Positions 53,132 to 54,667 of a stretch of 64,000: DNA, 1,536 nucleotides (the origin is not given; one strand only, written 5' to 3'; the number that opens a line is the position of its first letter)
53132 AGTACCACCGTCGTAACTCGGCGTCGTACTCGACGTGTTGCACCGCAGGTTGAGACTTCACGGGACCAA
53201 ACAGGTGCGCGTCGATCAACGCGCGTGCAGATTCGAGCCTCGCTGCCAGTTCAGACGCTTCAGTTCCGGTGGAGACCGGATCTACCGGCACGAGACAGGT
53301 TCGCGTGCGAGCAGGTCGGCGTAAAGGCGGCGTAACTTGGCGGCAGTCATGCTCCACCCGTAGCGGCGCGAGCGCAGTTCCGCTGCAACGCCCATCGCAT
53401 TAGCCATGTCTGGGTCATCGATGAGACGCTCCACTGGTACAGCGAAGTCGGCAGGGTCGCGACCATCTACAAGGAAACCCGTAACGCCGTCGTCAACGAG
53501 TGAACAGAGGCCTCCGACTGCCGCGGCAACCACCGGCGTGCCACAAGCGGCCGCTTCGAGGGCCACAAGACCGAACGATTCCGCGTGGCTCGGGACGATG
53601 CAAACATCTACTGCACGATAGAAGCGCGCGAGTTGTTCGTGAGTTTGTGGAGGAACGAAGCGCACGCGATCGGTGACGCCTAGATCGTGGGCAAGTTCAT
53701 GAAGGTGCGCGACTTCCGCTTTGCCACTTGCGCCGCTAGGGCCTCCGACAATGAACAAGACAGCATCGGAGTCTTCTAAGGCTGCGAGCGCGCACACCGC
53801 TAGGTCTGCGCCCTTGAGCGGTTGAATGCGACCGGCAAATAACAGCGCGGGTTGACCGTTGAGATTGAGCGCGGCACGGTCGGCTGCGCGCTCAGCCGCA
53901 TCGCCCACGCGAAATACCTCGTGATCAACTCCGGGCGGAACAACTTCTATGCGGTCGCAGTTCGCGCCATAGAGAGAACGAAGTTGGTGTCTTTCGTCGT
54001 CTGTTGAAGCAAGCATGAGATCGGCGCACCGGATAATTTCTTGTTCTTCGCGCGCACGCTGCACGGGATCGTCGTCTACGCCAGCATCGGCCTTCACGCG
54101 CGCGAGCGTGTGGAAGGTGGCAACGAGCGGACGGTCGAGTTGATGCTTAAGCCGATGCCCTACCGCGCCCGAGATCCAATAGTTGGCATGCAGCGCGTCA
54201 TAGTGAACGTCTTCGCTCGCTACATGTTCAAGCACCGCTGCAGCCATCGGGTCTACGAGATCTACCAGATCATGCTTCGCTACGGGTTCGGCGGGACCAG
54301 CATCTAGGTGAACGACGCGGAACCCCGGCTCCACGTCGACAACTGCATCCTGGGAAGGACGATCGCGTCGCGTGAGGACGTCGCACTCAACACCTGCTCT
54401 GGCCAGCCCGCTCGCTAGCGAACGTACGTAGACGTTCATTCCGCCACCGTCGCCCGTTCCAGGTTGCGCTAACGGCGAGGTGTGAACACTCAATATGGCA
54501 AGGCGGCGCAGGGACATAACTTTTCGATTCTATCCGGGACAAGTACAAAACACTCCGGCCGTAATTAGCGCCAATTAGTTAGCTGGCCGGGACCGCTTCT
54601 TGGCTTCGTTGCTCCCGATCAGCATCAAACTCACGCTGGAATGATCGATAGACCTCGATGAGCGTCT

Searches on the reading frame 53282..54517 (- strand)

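Call 70: search_protein_families(library=pfam, proteins=[window:53282-54517:-], max_evalue=0.00001)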
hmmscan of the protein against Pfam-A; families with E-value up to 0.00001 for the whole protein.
window:53282-54517:- (411 aa): 6 families
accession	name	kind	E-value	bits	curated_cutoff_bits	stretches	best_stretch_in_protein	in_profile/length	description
PF00534.26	Glycos_transf_1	-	9.4e-39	133.1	26.4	1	211-380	3-170/172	Glycosyl transferases group 1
PF13692.12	Glyco_trans_1_4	-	1.2e-32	113.5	27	1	223-368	2-142/142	Glycosyl transferases group 1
PF13439.12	Glyco_transf_4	-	1.3e-27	97.4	28.5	1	25-200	2-169/170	Glycosyltransferase Family 4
PF13579.12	Glyco_trans_4_4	-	3.2e-25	89.8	29.7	1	25-196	1-158/158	Glycosyl transferase 4-like domain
PF20706.3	GT4-conflict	-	1.3e-24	87.4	26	1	23-395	10-385/385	Family 4 Glycosyltransferase in conflict systems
PF13524.12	Glyco_trans_1_2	-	3.4e-07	30.8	25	1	278-384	27-130/144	Glycosyl transferase-like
